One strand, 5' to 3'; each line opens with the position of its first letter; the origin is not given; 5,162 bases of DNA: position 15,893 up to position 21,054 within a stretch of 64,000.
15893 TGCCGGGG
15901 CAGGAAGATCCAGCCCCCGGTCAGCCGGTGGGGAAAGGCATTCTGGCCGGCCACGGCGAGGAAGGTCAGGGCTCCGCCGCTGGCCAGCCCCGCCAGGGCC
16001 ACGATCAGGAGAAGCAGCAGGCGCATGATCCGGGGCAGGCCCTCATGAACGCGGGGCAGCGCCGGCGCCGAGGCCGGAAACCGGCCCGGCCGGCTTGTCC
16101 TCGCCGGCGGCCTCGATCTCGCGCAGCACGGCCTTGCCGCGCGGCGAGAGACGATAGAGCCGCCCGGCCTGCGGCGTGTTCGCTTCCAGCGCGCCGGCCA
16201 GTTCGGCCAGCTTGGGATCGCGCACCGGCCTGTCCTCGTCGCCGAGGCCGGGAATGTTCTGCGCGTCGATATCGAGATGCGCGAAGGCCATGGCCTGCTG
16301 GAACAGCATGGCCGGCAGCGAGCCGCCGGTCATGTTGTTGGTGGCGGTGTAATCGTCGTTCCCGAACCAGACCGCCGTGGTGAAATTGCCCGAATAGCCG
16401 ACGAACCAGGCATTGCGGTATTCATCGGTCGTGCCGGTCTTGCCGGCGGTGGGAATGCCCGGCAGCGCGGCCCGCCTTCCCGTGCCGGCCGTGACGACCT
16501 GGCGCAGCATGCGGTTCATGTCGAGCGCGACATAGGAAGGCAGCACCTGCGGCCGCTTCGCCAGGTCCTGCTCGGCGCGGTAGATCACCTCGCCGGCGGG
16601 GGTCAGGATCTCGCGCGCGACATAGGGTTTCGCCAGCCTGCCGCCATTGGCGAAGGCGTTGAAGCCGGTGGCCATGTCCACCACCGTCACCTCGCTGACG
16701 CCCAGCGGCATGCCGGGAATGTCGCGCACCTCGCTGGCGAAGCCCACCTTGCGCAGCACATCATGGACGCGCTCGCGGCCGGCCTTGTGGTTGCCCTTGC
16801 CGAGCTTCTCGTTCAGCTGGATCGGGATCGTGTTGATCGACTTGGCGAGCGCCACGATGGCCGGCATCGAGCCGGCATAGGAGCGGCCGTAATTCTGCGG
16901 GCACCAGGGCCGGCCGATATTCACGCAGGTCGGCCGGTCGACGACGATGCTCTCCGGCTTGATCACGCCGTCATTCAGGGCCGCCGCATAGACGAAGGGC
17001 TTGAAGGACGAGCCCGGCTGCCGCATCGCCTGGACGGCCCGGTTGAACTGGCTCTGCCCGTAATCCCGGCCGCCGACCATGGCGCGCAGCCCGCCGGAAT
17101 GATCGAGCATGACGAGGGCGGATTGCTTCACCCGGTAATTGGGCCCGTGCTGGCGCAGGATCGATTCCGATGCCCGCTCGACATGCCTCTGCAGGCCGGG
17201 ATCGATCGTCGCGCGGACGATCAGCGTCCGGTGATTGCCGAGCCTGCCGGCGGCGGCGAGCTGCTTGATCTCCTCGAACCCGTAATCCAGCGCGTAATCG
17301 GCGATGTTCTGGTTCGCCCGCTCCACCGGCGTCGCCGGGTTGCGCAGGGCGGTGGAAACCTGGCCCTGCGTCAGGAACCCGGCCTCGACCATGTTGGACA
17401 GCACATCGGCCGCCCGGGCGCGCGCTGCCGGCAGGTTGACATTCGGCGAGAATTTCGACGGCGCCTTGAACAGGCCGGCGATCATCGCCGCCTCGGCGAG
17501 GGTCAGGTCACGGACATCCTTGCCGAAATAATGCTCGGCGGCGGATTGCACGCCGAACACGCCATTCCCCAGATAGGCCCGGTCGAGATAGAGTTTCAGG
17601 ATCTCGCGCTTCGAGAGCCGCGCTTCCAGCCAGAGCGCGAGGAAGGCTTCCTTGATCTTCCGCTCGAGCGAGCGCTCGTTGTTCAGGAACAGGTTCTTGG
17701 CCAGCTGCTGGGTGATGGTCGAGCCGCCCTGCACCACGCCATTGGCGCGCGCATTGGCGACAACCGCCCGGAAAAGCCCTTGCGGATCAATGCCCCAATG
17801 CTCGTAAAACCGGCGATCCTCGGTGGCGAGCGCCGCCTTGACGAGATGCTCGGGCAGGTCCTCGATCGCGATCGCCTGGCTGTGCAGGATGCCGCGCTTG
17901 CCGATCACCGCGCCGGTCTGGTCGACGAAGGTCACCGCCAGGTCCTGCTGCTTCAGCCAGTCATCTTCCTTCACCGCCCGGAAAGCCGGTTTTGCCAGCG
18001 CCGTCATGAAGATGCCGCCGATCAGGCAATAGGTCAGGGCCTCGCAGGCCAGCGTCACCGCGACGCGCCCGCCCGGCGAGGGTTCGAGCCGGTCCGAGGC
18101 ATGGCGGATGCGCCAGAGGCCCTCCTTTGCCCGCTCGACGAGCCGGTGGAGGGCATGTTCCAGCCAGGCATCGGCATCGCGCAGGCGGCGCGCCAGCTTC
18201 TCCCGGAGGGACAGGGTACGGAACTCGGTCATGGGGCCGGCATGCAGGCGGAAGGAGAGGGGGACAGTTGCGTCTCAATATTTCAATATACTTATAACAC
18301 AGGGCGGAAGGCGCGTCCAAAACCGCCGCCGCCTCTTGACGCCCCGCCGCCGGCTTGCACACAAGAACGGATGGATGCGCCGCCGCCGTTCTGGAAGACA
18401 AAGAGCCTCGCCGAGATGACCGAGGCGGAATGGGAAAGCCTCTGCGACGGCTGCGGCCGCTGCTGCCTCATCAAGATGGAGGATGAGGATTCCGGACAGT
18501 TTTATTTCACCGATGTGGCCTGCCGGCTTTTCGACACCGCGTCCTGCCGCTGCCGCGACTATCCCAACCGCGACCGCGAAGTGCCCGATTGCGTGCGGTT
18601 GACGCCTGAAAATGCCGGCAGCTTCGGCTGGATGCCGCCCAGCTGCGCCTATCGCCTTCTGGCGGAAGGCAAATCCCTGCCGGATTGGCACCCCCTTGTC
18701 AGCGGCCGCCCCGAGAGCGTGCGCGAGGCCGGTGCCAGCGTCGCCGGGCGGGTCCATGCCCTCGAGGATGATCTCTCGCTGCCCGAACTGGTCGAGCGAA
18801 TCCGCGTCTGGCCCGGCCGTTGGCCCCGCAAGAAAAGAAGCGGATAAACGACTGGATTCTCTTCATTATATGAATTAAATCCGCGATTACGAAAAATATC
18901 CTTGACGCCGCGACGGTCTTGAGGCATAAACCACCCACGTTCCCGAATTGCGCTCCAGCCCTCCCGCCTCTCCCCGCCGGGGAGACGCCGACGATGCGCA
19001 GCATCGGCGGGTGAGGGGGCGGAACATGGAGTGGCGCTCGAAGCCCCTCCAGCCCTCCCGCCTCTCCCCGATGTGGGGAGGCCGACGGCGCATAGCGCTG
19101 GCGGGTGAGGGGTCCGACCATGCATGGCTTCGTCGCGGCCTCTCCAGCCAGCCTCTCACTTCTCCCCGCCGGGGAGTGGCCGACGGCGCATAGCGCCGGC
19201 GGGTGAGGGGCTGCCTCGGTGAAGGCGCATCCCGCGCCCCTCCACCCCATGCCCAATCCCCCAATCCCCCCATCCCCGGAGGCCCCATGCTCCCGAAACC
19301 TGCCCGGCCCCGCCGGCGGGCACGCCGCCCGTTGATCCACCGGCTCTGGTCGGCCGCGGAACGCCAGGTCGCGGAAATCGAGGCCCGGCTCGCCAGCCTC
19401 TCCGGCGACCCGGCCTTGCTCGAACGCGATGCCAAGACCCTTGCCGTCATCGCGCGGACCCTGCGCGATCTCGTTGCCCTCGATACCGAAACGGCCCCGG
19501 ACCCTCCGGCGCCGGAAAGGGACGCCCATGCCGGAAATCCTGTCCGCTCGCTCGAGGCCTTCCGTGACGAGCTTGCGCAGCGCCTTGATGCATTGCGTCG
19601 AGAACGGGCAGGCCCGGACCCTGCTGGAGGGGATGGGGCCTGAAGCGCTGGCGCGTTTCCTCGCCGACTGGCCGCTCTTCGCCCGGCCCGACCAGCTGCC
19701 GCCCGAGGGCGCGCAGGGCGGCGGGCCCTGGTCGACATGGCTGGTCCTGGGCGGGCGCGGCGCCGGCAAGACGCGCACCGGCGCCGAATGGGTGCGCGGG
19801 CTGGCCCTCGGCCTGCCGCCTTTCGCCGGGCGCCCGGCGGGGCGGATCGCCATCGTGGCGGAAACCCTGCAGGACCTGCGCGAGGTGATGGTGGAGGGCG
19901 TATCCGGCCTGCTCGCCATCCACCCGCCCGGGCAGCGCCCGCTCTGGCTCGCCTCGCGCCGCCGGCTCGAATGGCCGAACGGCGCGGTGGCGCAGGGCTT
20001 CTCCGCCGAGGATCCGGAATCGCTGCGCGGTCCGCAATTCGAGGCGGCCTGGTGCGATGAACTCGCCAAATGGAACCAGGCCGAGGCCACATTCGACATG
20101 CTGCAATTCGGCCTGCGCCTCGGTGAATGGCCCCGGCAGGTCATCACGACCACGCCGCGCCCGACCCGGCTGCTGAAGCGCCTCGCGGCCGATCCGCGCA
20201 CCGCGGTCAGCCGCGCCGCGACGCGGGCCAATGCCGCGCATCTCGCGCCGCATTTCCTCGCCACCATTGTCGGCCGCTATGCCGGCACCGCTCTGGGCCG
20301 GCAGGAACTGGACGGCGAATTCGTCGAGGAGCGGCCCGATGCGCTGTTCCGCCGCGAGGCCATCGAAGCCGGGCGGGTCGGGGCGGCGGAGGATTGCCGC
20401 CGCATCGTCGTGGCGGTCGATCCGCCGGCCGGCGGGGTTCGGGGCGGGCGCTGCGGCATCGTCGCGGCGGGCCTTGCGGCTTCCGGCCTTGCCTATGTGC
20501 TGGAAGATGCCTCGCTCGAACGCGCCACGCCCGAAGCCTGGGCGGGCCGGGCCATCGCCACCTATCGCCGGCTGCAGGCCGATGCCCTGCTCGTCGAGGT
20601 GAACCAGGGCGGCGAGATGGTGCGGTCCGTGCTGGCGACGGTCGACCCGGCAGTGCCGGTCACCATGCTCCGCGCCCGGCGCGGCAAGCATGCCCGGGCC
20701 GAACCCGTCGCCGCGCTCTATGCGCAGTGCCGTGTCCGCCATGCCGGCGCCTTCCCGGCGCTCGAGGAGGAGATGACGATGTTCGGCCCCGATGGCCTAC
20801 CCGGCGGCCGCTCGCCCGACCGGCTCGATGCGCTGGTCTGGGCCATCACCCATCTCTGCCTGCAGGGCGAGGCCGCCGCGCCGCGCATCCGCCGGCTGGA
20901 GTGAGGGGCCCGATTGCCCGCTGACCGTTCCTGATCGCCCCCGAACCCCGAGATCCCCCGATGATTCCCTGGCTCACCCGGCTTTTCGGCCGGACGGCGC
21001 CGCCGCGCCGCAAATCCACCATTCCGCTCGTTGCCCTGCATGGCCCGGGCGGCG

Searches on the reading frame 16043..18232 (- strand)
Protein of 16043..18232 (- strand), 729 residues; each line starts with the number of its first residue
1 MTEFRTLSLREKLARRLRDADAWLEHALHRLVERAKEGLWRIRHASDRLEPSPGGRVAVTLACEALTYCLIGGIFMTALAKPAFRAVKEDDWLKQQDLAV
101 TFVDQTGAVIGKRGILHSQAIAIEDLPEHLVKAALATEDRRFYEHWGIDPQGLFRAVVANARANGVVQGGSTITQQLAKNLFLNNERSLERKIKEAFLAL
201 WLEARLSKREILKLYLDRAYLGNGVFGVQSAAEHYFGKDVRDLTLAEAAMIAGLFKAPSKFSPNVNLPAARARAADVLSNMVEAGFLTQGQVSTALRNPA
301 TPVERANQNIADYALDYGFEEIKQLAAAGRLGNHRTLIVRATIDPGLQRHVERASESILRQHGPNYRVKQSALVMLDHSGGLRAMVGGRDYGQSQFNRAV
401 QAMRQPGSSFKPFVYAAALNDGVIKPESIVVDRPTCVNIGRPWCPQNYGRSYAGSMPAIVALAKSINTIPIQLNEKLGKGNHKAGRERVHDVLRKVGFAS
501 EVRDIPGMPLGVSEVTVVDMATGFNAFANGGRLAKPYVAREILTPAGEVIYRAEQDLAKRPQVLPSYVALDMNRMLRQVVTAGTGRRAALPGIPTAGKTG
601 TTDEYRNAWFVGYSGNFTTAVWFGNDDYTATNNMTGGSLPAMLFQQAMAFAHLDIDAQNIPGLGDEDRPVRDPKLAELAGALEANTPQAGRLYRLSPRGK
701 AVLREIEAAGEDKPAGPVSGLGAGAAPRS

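Call 39: search_protein_families(library=ncbifam, proteins=[window:16043-18232:-], max_evalue=0.001)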
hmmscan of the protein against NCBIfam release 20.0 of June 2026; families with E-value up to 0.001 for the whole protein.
window:16043-18232:- (729 aa): 16 families
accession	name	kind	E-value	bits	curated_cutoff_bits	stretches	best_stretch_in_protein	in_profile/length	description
NF051885.1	tranpepglycosPbpC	equivalog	9.1e-177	589.4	900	1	87-673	44-615/632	multimodular transpeptidase-transglycosylase PbpC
TIGR02074.1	PBP_1a_fam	subfamily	8.3e-176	585.9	508.75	1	119-652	3-533/535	PBP1A family penicillin-binding protein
TIGR02071.1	PBP_1b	equivalog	8.9e-108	361.3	717.75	1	120-648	149-679/729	penicillin-binding protein 1B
TIGR02073.1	PBP_1c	equivalog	1.6e-105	354.3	494.2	1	122-649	37-541/728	penicillin-binding protein 1C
NF008643.0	PRK11636.1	equivalog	2e-89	300.9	1263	3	107-298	55-246/850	peptidoglycan glycosyltransferase/peptidoglycan DD-transpeptidase MrcA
NF007061.0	PRK09506.1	equivalog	1.9e-84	284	1120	1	124-645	217-740/825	bifunctional glycosyl transferase/transpeptidase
NF011423.0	PRK14850.1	equivalog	4.6e-75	253.5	1275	1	121-634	160-676/764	penicillin-binding protein 1b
NF038276.1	strep_PBP2A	exception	1.2e-73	248.6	1100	1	104-636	86-619/716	penicillin-binding protein PBP2A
NF038272.1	strep_PBP1A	exception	2e-66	224.6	1075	1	100-603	51-560/658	penicillin-binding protein PBP1A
NF008414.0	PRK11240.1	equivalog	1.2e-64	218.7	1121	1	119-638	65-551/774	peptidoglycan glycosyltransferase PbpC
NF038274.1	strep_PBP1B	exception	1.2e-62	212.4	1225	2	342-638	354-648/745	penicillin-binding protein PBP1B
TIGR02070.1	mono_pep_trsgly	equivalog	4.9e-43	147.2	182.65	1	118-283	55-220/224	monofunctional biosynthetic peptidoglycan transglycosylase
NF010008.0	PRK13481.1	equivalog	2e-36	125.7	270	1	118-297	80-265/269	glycosyltransferase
TIGR03423.1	pbp2_mrdA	equivalog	7.6e-23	80.9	455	2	511-606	433-530/593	penicillin-binding protein 2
TIGR02214.1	spoVD_pbp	equivalog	1e-20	73.7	688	2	514-604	407-496/636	stage V sporulation protein D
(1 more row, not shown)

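Call 40: search_protein_families(library=pfam, proteins=[window:16043-18232:-], max_evalue=0.001)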
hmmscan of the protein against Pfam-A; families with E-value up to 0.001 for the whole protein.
window:16043-18232:- (729 aa): 2 families
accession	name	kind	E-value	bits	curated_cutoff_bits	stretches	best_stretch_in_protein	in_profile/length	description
PF00912.28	Transgly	-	1.9e-64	216.8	27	1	117-281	13-177/178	Transglycosylase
PF00905.27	Transpeptidase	-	2.1e-28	99.8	22.1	1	372-648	3-298/299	Penicillin binding protein transpeptidase domain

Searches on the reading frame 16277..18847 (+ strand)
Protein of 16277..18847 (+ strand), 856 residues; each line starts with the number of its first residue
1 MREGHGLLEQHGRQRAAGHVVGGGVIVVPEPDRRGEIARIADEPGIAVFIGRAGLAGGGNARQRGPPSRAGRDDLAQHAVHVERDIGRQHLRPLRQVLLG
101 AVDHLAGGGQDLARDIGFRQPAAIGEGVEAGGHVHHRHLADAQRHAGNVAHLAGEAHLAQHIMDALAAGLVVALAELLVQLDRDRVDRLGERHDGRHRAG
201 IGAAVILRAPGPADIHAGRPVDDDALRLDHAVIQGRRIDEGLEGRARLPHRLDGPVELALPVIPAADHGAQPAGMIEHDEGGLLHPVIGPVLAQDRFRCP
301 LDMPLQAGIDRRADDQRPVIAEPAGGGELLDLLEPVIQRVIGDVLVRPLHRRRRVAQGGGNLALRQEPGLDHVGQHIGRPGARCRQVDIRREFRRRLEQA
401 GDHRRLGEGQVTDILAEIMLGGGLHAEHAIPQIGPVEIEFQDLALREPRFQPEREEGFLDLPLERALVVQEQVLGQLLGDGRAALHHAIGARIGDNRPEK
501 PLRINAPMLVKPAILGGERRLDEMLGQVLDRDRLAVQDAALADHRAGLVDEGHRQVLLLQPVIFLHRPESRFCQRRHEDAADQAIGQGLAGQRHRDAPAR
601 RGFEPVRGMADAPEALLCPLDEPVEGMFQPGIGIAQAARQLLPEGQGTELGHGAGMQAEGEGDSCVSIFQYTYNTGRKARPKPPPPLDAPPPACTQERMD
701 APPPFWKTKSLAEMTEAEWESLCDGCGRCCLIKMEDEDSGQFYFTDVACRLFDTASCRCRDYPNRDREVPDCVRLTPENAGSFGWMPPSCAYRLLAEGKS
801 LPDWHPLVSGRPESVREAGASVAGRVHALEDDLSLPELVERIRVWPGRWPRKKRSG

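Call 14: search_protein_families(library=pfam, proteins=[window:16277-18847:+], max_evalue=0.001)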
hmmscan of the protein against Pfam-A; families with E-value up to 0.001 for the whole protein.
window:16277-18847:+ (856 aa): 1 family
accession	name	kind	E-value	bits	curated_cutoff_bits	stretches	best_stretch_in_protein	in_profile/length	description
PF03692.20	CxxCxxCC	-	2.2e-10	41.5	23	1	723-791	2-85/85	Putative zinc- or iron-chelating domain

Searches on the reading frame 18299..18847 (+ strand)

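Call 39: search_protein_families(library=ncbifam, proteins=[window:18299-18847:+], max_evalue=0.001)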
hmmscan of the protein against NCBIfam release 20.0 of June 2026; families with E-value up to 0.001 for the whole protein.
window:18299-18847:+ (182 aa): 11 families
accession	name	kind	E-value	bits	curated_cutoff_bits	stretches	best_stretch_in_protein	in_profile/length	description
NF003501.0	PRK05170.1-5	equivalog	1.3e-69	232.9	167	1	29-180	5-156/160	YcgN family cysteine cluster protein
NF003507.0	PRK05170.2-5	equivalog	1.3e-58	197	170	1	30-152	5-127/146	YcgN family cysteine cluster protein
NF003502.0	PRK05170.1-6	equivalog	5.5e-53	179.1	250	1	29-154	6-131/149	YcgN family cysteine cluster protein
NF003503.0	PRK05170.2-1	equivalog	4.7e-51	172.5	232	1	30-152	4-126/145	YcgN family cysteine cluster protein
NF003500.0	PRK05170.1-4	equivalog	2.3e-48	163.9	203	1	31-171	4-141/147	YcgN family cysteine cluster protein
NF003498.0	PRK05170.1-1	equivalog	4.2e-48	163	256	1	29-148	4-123/148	YcgN family cysteine cluster protein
NF003508.0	PRK05170.2-6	equivalog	9.9e-48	161.9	286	1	28-154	8-134/152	YcgN family cysteine cluster protein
NF003505.0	PRK05170.2-3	equivalog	2.4e-45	154.3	206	1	30-173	4-160/164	YcgN family cysteine cluster protein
NF003499.0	PRK05170.1-2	equivalog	2.9e-44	150.7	235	1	24-153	4-135/150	YcgN family cysteine cluster protein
NF003506.0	PRK05170.2-4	equivalog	1.5e-39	135.2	248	1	29-171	8-155/158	YcgN family cysteine cluster protein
NF003504.0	PRK05170.2-2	equivalog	2.4e-21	75.7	150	1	41-119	12-89/104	YcgN family cysteine cluster protein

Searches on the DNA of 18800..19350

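Call 49: search_rna_families(source=window, start=18800, end=19350, threshold=evalue, max_evalue=1)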
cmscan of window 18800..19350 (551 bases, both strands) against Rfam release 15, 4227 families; matches with E-value up to 1: 2.
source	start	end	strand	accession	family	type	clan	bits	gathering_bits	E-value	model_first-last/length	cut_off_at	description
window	19059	19103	+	RF02939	COG2908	Cis-reg;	-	17.5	58.7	0.076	1-45/45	no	COG2908 RNA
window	19060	19112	+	RF01762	whalefall-1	Gene; sRNA;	-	14.5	37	0.71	1-56/56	no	Whalefall-1 RNA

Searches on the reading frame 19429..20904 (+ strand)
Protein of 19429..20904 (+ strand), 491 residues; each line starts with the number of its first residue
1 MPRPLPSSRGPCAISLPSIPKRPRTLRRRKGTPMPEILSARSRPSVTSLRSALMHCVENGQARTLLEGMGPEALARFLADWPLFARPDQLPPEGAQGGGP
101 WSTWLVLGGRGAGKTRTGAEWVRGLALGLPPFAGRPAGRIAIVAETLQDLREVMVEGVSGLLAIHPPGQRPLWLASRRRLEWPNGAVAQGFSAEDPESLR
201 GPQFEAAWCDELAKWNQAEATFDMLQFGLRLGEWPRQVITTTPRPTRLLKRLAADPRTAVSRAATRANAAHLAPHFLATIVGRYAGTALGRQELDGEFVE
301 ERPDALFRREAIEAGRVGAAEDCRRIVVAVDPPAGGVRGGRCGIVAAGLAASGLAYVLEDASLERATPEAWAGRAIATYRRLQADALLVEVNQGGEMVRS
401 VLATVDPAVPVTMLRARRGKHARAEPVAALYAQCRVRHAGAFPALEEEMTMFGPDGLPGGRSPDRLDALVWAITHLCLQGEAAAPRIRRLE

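Call 15: search_protein_families(library=pfam, proteins=[window:19429-20904:+], max_evalue=0.001)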
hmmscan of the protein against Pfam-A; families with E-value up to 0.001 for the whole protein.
window:19429-20904:+ (491 aa): 2 families
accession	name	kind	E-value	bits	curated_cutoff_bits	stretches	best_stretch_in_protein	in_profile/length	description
PF03237.21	Terminase_6N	-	2.9e-29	102.7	22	1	106-313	2-214/215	Terminase large subunit, T4likevirus-type, N-terminal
PF17289.8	Terminase_6C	-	3.8e-17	63.1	22.6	1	329-475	2-154/155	Terminase RNaseH-like domain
